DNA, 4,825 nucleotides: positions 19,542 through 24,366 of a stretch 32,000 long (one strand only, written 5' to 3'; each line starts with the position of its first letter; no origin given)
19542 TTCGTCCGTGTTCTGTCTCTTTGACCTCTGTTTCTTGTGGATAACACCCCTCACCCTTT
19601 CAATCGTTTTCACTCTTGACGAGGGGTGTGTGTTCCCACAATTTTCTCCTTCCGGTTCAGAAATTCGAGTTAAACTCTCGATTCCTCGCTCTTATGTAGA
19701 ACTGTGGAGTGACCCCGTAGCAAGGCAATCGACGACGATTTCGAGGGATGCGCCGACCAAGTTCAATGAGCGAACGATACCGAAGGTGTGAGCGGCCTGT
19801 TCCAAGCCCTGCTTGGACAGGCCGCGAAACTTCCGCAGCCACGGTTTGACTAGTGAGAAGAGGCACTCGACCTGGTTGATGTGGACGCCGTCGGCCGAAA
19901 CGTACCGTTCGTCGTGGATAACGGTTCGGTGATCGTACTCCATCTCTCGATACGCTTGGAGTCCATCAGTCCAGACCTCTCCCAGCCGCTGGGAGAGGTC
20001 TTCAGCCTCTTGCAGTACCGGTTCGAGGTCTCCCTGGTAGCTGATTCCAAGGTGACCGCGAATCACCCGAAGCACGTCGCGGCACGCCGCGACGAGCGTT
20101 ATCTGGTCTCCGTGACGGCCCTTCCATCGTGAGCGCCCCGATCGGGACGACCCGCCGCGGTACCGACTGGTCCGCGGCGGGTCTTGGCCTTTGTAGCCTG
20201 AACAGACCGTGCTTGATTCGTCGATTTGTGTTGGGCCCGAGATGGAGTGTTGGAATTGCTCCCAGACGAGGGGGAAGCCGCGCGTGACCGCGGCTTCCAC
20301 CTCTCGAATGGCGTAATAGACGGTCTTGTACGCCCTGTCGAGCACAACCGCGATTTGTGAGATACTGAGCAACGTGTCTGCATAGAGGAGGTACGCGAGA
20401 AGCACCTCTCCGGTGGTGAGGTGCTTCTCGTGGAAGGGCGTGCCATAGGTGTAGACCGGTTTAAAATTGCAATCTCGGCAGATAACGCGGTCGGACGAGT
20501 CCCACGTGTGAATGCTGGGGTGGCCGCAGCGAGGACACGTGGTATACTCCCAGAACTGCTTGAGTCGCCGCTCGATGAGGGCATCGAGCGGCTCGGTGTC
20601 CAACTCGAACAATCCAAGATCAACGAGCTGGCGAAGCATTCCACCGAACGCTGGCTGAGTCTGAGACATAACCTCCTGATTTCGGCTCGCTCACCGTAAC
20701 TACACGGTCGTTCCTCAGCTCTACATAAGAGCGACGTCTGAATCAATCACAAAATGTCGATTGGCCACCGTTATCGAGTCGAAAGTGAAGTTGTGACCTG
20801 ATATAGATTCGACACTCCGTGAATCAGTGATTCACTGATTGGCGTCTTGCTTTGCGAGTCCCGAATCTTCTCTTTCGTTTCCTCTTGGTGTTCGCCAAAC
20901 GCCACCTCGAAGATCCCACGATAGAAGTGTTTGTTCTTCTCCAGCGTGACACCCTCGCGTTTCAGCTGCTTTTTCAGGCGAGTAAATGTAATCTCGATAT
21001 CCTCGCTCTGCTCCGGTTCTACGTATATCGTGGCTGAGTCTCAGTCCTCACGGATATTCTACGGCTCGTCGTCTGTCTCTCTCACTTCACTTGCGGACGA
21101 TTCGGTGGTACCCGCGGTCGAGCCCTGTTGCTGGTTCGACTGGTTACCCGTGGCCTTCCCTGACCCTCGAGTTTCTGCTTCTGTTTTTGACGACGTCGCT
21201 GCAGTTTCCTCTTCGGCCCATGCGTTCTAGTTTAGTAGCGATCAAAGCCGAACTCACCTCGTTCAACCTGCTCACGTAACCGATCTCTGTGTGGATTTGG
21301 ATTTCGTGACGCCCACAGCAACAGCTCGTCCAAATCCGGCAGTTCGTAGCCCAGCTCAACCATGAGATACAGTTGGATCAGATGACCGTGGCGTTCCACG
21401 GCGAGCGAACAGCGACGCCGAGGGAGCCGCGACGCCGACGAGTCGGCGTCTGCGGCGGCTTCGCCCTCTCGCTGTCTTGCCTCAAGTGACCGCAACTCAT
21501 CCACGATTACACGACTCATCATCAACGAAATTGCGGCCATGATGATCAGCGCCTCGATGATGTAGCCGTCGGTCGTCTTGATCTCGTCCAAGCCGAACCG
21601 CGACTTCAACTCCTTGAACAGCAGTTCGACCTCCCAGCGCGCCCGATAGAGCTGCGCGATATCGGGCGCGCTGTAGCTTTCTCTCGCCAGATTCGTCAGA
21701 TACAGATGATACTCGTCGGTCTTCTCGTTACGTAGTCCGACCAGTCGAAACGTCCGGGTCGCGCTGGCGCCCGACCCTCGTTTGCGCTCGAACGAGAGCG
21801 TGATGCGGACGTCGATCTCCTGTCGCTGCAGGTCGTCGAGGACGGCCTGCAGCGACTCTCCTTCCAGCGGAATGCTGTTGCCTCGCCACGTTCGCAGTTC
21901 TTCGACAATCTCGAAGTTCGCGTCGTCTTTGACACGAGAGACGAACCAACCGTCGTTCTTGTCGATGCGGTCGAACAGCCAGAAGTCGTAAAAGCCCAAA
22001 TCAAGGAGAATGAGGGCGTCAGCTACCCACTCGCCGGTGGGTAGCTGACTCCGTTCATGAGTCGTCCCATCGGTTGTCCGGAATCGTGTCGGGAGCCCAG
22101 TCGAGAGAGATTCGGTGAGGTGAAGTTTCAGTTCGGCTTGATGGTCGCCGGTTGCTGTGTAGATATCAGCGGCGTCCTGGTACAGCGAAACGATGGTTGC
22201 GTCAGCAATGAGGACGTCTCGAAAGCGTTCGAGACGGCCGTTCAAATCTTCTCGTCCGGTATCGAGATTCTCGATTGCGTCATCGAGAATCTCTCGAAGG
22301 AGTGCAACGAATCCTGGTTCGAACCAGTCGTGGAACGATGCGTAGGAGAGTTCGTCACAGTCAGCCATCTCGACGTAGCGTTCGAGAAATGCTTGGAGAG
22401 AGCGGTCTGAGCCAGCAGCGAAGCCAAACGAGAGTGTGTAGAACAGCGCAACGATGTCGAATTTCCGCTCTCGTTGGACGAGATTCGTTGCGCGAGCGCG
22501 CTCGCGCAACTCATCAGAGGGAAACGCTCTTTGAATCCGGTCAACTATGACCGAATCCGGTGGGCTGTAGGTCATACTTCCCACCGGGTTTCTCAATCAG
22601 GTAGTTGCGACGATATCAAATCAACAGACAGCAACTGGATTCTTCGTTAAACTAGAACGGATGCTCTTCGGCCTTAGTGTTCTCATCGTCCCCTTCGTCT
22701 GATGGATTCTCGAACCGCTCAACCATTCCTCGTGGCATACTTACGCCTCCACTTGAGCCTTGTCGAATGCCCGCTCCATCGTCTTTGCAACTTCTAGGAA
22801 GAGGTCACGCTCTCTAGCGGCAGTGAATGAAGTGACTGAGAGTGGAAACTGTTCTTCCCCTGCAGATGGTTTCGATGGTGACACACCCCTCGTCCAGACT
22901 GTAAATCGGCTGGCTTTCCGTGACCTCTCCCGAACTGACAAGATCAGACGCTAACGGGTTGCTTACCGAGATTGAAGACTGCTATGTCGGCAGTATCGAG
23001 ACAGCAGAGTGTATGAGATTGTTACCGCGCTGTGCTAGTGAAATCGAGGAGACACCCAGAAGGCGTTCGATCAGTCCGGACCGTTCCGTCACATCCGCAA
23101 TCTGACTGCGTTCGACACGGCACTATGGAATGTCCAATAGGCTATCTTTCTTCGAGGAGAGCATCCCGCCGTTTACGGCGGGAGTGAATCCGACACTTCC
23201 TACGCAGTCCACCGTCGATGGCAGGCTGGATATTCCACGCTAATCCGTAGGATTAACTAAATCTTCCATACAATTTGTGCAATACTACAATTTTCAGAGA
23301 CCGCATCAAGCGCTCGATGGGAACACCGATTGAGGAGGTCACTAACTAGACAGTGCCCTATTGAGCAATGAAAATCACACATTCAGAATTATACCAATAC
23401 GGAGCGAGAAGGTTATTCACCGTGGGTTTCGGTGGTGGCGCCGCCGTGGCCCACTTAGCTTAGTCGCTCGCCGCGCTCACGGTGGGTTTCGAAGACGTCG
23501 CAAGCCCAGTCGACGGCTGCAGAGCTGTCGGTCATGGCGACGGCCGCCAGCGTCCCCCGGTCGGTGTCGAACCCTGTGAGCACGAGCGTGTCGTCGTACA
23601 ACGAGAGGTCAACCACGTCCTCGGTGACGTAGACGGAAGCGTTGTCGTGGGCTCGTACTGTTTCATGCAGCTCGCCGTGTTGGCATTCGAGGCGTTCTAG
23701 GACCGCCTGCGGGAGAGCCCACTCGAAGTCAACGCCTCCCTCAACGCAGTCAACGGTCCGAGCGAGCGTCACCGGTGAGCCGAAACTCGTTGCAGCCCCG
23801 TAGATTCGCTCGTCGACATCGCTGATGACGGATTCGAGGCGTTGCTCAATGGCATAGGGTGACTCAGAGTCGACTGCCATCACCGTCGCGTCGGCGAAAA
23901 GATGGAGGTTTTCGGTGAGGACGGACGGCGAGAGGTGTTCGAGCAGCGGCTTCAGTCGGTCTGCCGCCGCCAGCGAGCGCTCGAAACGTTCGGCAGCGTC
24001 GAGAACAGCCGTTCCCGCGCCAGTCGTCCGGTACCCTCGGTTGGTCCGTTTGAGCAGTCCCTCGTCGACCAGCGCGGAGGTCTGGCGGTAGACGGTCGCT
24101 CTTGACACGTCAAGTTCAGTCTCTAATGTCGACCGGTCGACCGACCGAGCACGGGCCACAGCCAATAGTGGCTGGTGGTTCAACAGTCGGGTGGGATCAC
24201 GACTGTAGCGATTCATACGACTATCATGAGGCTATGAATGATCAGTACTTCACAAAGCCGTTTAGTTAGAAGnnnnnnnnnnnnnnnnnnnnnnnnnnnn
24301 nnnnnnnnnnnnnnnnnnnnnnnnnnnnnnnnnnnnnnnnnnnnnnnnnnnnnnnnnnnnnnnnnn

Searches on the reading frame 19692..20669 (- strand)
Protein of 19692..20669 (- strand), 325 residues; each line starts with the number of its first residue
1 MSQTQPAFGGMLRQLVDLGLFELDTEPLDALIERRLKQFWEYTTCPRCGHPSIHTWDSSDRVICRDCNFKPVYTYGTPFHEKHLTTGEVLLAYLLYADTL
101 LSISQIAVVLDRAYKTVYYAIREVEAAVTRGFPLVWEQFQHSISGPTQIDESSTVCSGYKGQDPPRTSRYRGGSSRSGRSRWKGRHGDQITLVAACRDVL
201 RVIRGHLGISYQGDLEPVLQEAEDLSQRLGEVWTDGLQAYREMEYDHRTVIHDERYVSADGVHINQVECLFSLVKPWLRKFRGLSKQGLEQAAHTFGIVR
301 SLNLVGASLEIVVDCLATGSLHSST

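Call 76: search_protein_families(library=pfam, proteins=[window:19692-20669:-], max_evalue=0.001)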
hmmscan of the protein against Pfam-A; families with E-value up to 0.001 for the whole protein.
window:19692-20669:- (325 aa): 2 families
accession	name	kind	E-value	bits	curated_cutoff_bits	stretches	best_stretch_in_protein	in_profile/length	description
PF12762.13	DDE_Tnp_IS1595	-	2.1e-07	31.5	27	1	216-279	64-130/153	ISXO2-like transposase domain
PF24458.1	DUF7573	-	0.0007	19.9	30.2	0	42-67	11-36/39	Domain of unknown function (DUF7573)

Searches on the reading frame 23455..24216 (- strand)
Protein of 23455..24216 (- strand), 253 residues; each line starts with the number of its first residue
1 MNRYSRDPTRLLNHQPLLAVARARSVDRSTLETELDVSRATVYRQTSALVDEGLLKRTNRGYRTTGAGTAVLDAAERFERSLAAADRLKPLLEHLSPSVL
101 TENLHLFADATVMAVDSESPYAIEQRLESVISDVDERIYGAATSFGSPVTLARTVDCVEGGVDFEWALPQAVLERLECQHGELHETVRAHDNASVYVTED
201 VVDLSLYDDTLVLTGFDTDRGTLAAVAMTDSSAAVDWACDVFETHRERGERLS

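Call 76: search_protein_families(library=pfam, proteins=[window:23455-24216:-], max_evalue=0.001)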
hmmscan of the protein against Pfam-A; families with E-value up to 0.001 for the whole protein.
window:23455-24216:- (253 aa): 2 families
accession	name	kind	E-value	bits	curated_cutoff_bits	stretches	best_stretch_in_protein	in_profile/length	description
PF25213.1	HVO_A0261_N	-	6.1e-21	74.5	35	1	7-87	6-86/86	HVO_A0261 N-terminal domain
PF08350.17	FilR1_middle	-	6e-18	65.5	27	1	120-248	1-128/128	Methanogenesis regulatory protein FilR1, middle domain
